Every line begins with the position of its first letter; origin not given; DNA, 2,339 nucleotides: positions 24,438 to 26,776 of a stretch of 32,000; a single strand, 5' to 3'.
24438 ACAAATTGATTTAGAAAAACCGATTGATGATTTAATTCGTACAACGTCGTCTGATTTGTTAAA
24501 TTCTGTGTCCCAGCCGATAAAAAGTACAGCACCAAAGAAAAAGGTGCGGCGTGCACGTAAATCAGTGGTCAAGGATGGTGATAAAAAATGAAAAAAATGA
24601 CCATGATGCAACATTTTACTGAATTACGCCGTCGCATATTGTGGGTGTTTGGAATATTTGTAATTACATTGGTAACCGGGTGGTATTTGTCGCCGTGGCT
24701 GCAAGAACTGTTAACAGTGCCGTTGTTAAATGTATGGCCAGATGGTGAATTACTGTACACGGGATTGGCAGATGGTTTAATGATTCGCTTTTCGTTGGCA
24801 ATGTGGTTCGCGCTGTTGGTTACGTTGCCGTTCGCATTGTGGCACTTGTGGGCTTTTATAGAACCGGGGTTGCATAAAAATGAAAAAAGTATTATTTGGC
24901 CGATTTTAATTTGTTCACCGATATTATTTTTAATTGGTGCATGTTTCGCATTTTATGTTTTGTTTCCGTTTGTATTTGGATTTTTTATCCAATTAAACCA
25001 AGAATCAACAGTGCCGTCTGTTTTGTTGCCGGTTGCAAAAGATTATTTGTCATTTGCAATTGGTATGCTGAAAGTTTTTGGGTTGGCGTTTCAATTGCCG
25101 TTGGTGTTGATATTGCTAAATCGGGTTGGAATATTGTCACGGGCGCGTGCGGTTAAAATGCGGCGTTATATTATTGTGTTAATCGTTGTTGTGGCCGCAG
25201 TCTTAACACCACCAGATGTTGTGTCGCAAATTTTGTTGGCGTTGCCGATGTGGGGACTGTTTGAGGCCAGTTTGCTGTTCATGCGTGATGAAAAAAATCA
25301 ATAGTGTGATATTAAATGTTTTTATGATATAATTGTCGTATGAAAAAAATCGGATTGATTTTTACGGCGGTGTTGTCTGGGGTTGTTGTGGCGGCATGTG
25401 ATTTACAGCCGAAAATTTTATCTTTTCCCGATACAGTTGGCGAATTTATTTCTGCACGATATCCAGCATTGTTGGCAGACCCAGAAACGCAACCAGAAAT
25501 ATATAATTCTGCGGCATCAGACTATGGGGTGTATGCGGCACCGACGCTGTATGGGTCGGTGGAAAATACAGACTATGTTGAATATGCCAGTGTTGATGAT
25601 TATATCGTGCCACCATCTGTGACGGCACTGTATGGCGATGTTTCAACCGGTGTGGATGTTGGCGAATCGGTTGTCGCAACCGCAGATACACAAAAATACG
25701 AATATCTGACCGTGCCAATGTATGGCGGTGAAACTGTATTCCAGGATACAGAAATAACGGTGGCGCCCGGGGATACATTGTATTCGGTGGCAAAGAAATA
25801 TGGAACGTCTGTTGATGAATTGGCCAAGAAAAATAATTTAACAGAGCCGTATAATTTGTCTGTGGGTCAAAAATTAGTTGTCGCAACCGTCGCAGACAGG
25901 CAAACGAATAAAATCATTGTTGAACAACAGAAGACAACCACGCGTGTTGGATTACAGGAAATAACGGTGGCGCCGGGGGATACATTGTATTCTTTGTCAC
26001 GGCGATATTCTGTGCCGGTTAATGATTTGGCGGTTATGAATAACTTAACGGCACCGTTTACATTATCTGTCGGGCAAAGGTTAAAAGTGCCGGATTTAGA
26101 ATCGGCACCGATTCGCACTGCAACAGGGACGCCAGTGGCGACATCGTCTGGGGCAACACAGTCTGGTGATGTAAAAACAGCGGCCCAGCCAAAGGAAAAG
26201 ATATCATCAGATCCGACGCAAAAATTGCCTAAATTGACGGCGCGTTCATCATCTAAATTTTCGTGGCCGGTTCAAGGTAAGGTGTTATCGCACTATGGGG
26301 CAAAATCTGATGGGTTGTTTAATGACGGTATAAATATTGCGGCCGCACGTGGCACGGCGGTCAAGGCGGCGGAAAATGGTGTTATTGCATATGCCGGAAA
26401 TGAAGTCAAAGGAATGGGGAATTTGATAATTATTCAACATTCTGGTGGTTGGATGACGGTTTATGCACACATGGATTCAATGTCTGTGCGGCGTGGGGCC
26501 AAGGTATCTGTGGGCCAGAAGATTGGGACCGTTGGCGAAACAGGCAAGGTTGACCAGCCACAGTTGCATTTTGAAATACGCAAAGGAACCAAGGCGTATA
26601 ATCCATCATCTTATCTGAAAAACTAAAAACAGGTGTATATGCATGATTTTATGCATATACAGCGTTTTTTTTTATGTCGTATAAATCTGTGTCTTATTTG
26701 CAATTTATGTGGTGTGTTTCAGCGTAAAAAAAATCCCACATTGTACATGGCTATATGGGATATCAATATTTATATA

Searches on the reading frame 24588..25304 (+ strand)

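Call 65: search_protein_families(library=pfam, proteins=[window:24588-25304:+], max_evalue=0.001)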
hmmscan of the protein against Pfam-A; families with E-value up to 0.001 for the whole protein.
window:24588-25304:+ (238 aa): 1 family
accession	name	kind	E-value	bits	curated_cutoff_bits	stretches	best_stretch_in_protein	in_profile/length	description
PF00902.23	TatC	-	1.1e-61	208.7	25.1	1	8-220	1-208/208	Sec-independent protein translocase protein (TatC)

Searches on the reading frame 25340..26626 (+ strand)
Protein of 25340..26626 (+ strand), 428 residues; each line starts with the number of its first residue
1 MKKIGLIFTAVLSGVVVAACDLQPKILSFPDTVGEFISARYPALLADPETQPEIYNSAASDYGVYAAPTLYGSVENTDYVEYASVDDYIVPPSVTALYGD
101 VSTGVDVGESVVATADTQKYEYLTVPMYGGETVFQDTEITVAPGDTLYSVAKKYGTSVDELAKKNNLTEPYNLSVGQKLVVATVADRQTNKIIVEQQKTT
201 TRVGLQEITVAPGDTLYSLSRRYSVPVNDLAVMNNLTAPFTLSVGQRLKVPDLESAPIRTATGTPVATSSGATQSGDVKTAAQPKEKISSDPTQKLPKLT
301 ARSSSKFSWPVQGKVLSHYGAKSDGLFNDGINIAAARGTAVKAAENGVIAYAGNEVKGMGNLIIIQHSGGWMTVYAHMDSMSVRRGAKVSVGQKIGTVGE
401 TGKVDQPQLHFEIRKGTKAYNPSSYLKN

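Call 65: search_protein_families(library=pfam, proteins=[window:25340-26626:+], max_evalue=0.001)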
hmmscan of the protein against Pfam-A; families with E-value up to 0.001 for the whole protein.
window:25340-26626:+ (428 aa): 2 families
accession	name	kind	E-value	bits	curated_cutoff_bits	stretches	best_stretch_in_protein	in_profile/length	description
PF01551.29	Peptidase_M23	-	4.6e-31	107.3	28.7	1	327-422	2-96/96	Peptidase family M23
PF01476.26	LysM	-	1.4e-30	105.4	20.9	2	139-181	1-42/43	LysM domain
